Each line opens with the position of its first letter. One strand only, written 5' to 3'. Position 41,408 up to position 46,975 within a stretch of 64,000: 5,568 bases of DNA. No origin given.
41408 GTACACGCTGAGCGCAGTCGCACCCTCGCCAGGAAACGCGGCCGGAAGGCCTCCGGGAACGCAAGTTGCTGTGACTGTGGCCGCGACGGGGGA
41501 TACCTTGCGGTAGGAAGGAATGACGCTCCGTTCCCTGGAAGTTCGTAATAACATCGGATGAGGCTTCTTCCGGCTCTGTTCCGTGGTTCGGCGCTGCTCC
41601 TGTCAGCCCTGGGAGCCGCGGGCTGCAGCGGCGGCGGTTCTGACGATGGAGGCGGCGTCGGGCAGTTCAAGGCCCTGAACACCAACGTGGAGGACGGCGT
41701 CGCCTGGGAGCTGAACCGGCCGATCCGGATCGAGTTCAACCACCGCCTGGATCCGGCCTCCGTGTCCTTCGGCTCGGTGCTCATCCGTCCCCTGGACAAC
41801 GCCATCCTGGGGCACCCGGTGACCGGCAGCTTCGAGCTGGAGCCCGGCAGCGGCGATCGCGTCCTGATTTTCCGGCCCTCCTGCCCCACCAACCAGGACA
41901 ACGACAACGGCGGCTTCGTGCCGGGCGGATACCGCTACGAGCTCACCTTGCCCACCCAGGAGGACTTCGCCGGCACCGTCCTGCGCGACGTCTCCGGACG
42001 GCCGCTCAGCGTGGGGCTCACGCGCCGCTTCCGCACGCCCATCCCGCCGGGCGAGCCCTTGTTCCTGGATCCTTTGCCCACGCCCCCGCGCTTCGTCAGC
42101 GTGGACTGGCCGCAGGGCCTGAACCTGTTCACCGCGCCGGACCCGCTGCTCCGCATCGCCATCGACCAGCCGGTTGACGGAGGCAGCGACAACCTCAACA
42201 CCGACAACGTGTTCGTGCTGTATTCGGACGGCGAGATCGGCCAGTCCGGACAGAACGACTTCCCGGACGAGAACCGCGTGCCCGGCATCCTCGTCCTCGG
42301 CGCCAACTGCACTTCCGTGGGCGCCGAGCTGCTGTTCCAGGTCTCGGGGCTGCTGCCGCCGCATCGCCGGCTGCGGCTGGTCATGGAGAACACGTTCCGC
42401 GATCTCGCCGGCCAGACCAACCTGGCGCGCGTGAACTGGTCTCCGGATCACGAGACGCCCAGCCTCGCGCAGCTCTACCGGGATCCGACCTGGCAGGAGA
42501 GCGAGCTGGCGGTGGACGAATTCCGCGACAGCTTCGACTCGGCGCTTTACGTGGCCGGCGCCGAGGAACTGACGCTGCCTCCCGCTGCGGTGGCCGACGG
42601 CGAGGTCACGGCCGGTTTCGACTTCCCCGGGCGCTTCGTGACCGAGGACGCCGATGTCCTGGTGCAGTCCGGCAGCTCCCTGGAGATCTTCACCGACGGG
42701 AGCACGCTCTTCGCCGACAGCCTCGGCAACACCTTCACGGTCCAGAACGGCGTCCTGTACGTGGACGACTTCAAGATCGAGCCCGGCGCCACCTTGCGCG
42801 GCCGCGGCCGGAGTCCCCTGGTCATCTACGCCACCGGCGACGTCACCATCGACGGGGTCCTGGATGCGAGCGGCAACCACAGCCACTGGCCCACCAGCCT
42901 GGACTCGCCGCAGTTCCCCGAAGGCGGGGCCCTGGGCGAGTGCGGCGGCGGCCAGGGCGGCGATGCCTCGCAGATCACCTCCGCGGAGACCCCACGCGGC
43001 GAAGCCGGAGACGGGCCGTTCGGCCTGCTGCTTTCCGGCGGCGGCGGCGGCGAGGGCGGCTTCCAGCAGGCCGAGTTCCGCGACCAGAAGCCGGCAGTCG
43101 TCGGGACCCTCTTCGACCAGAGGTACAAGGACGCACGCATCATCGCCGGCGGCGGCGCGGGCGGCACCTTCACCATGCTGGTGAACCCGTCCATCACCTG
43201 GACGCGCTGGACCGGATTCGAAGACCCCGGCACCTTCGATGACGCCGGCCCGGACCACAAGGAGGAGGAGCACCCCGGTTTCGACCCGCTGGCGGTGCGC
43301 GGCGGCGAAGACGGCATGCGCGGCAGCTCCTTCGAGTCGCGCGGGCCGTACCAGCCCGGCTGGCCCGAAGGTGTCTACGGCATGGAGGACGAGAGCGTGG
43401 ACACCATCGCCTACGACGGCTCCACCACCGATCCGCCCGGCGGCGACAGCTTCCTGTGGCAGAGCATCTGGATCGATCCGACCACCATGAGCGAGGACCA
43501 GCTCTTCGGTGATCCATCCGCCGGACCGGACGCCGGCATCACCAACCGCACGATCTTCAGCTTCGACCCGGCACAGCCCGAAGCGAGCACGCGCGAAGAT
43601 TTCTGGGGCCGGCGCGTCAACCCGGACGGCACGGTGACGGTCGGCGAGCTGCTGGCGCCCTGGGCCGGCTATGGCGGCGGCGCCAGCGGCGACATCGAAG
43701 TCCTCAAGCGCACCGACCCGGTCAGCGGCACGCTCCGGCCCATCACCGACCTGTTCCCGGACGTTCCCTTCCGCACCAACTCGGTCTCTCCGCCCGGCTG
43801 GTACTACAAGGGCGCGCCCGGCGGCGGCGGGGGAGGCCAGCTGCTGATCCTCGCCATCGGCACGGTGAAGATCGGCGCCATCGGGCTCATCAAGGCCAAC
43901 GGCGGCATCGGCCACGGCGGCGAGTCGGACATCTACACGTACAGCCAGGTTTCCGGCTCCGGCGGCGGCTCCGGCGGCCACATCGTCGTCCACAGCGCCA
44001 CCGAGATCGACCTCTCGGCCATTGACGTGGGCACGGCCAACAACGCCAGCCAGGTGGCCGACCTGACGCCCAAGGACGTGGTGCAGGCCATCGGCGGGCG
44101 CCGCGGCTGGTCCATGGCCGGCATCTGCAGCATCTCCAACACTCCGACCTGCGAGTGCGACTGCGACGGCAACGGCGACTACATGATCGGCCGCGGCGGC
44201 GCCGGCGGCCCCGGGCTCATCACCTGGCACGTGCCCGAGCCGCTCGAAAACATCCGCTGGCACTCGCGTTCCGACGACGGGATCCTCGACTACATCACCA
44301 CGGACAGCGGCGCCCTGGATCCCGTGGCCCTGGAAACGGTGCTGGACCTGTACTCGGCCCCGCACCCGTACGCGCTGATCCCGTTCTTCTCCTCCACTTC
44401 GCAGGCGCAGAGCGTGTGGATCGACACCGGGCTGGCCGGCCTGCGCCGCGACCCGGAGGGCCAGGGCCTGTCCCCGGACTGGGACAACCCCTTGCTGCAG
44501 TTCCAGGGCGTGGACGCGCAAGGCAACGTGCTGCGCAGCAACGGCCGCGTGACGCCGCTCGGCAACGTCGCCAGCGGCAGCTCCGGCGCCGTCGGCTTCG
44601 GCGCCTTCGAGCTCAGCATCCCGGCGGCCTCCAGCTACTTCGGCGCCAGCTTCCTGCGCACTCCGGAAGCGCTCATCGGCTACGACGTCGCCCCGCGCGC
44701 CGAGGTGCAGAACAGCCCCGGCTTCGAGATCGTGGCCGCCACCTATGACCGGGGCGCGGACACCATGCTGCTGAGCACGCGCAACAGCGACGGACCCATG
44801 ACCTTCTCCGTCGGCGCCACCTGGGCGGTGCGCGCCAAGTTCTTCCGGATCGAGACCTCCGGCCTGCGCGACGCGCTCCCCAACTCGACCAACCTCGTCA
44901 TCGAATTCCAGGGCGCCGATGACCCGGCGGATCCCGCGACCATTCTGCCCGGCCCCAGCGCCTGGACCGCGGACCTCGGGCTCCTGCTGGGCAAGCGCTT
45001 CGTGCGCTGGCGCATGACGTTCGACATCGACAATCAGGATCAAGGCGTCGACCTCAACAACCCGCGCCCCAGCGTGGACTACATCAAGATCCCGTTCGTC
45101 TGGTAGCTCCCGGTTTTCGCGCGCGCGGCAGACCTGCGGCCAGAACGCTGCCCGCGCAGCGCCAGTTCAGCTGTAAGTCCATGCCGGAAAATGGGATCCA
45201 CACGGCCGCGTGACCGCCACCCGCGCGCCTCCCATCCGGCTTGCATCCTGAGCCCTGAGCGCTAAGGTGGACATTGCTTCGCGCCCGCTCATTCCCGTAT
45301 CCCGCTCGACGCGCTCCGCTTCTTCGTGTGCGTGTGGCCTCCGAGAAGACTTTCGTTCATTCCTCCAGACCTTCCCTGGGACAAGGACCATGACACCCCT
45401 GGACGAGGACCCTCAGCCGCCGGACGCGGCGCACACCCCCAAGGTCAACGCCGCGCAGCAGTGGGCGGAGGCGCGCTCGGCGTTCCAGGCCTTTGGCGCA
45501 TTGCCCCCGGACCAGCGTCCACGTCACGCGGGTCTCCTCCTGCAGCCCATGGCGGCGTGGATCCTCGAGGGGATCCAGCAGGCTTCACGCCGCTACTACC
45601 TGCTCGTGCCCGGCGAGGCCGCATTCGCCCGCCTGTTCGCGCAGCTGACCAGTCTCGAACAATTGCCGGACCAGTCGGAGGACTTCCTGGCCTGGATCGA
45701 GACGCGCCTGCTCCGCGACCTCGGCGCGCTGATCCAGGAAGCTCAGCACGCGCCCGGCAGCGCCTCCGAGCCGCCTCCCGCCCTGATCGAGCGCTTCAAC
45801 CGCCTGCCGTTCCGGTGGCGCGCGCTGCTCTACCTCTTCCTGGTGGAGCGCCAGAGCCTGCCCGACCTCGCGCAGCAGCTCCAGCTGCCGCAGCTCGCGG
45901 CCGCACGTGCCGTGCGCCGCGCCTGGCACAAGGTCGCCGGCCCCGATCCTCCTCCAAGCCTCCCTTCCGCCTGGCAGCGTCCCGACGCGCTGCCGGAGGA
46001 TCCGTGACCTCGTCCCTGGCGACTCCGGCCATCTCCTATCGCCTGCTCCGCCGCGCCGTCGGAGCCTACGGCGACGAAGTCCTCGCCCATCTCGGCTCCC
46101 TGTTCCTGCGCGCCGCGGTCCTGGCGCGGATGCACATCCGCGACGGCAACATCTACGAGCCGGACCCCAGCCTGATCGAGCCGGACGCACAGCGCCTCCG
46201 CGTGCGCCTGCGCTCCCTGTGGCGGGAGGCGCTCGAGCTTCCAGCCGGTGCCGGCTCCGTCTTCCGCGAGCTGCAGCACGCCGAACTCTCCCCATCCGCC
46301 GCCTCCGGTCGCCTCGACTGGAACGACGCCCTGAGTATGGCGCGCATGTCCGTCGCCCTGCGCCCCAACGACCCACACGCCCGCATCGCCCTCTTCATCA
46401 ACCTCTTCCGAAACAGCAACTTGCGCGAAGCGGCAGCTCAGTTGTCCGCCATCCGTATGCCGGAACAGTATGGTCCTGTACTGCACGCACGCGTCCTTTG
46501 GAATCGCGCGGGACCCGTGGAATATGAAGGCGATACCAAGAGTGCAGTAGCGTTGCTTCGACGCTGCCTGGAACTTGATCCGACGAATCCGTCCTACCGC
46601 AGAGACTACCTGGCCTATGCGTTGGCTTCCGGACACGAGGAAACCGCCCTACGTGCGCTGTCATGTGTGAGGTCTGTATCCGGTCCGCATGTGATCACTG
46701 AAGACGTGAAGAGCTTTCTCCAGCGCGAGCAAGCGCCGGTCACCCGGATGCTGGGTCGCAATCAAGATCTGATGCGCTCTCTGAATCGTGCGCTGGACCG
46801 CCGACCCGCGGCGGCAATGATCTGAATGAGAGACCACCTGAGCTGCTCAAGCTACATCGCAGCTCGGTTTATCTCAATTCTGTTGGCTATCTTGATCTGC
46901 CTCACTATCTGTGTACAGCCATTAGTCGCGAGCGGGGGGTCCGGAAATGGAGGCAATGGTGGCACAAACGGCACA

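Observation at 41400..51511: A 10-kb surface-protein/sigma block separates citD-citE from citF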

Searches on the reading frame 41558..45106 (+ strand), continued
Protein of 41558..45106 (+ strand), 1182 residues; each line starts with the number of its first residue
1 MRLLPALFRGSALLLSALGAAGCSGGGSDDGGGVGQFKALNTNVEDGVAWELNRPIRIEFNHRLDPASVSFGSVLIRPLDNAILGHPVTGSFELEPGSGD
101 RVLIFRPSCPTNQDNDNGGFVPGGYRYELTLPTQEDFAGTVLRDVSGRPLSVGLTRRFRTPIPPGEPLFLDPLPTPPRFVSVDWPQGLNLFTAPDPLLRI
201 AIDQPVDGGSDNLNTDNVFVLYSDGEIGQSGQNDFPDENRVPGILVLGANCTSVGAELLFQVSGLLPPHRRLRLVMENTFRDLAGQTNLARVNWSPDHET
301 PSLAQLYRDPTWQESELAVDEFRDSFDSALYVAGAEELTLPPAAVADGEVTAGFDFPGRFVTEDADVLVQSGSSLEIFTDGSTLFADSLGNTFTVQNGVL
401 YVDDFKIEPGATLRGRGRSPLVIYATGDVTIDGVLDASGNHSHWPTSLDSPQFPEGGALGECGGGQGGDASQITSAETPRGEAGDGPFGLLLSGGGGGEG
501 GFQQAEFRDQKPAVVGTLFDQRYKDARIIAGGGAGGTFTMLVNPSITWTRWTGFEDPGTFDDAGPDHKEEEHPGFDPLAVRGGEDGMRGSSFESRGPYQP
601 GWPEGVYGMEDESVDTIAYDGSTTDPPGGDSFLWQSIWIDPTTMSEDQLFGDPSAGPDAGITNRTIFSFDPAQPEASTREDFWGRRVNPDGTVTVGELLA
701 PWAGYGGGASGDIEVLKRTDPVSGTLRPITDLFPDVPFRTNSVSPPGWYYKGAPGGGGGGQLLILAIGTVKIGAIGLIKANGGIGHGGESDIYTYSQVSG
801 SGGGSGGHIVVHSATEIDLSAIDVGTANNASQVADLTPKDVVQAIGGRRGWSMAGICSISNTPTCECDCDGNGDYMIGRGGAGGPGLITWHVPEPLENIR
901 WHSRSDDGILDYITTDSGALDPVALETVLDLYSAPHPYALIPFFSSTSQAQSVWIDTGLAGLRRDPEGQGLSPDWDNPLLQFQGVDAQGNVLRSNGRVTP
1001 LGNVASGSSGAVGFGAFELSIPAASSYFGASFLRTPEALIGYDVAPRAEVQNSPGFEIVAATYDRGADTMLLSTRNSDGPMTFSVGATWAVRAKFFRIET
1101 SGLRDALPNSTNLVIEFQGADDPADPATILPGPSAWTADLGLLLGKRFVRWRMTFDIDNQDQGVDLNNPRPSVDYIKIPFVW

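Call 62: fold_search(model_id=the predicted structure, library=pdb)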
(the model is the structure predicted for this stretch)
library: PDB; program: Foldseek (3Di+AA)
matches with E <= 10: 1550; with E <= 0.001: 63
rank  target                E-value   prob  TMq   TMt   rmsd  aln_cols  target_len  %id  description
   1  4zfq                  1.6e-07  1.00  0.09  0.23  16.0       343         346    9  Structure of M. tuberculosis (3,3) L,D-Transpeptidase, LdtMt5. (Meropenen-adduct form) (released 2015-09-02)
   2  6d5a                  1.6e-07  1.00  0.09  0.23  20.0       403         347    9  Crystal structure of L,D-transpeptidase 5 from Mycobacterium tuberculosis in apo form (released 2019-02-27)
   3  4z7a                  1.7e-07  1.00  0.09  0.23  19.5       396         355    8  Structural and biochemical characterization of a non-functionally redundant M. tuberculosis (3,3) L,D-Transpeptidase, Ld (released 2015-09-02)
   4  8aho_B                6.4e-07  1.00  0.09  0.21  20.9       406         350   12  Crystal structure of the transpeptidase LdtMt2 from Mycobacterium tuberculosis in complex with cyanamide analogue 31 (released 2023-08-02)
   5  5uwv_E                7.5e-07  1.00  0.08  0.21  20.9       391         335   12  Crystal structure of Mycobacterium abscessus L,D-transpeptidase 2 (released 2017-08-16)
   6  3vyn_B                1.1e-06  1.00  0.09  0.21  20.9       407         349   12  Crystal structure of Mycobacterium tuberculosis L,D-transpeptidase LdtMt2 N55 truncation mutant (resideus 55-408) (released 2013-06-19)
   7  4qrb                  1.1e-06  1.00  0.08  0.21  19.6       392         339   12  Structure and specificity of L-D-Transpeptidase from Mycobacterium tuberculosis and antibiotic resistance: Calcium bindi (released 2015-12-23)
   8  4hu2                  1.3e-06  1.00  0.09  0.32  12.0       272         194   11  Crystal structure of LdtMt2, a L,D-transpeptidase from Mycobacterium tuberculosis: domain A and B (released 2012-12-12)
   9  4qr7                  1.4e-06  1.00  0.08  0.22  19.3       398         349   11  Structure and specificity of L-D-Transpeptidase from Mycobacterium tuberculosis and antibiotic resistance: Calcium bindi (released 2015-07-29)
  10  5dcc_A                1.5e-06  1.00  0.08  0.21  21.3       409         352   11  X-RAY CRYSTAL STRUCTURE OF a TEBIPENEM ADDUCT OF L,D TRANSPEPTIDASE 2 FROM MYCOBACTERIUM TUBERCULOSIS (released 2016-09-28)
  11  5d7h_B                2.1e-06  1.00  0.08  0.20  19.6       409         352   10  X-RAY CRYSTAL STRUCTURE OF L,D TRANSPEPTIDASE 2 FROM MYCOBACTERIUM TUBERCULOSIS (released 2016-09-28)
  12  8a1m_A                2.4e-06  1.00  0.09  0.22  19.7       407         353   10  Crystal structure of the transpeptidase LdtMt2 from Mycobacterium tuberculosis in complex with maleimide analogue 4 (released 2023-06-14)
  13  8aho_A                2.5e-06  1.00  0.08  0.21  19.3       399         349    9  Crystal structure of the transpeptidase LdtMt2 from Mycobacterium tuberculosis in complex with cyanamide analogue 31 (released 2023-08-02)
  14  8pxy_A                2.9e-06  1.00  0.08  0.21  20.0       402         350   11  Crystal structure of the transpeptidase LdtMt2 C354S mutant from Mycobacterium tuberculosis in complex with natural su (released 2024-08-07)
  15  5uwv_F                4.3e-06  1.00  0.08  0.23  19.1       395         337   10  Crystal structure of Mycobacterium abscessus L,D-transpeptidase 2 (released 2017-08-16)
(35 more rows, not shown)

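Call 85: search_protein_families(library=phrogs, proteins=[window:41558-45106:+], max_evalue=0.001)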
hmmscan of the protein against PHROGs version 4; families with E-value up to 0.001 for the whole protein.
window:41558-45106:+ (1182 aa): 0 families

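Call 86: search_protein_families(library=padloc, proteins=[window:41558-45106:+], max_evalue=0.001)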
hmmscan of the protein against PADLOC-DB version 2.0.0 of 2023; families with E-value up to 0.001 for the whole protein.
window:41558-45106:+ (1182 aa): 0 families

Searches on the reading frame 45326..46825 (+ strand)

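Call 4: search_protein_families(library=pfam, proteins=[window:45326-46825:+], max_evalue=0.01)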
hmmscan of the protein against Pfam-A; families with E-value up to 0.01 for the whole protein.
window:45326-46825:+ (499 aa): 3 families
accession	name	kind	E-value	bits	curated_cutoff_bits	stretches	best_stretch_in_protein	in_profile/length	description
PF14559.12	TPR_19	-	1.4e-06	29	25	0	401-445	4-48/68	Tetratricopeptide repeat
PF24575.1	TPR_Slam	-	0.0036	18.1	35.2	0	391-440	50-98/104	Surface lipoprotein assembly modifier, N-terminal TPR repeats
PF13428.12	TPR_14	-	0.0065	17.5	23.5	0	401-428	14-41/44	Tetratricopeptide repeat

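Call 5: search_protein_families(library=ncbifam, proteins=[window:45326-46825:+], max_evalue=0.01)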
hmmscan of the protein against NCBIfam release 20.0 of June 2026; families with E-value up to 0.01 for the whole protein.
window:45326-46825:+ (499 aa): 2 families
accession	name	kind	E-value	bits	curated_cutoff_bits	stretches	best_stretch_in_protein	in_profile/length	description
TIGR03939.1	PGA_TPR_OMP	equivalog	0.00021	19.6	366.65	0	405-484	103-182/800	poly-beta-1,6 N-acetyl-D-glucosamine export porin PgaA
NF052415.1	T3SS_chap_SctY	equivalog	0.0017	18.8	70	0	405-447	23-65/106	type III secretion apparatus assembly chaperone SctY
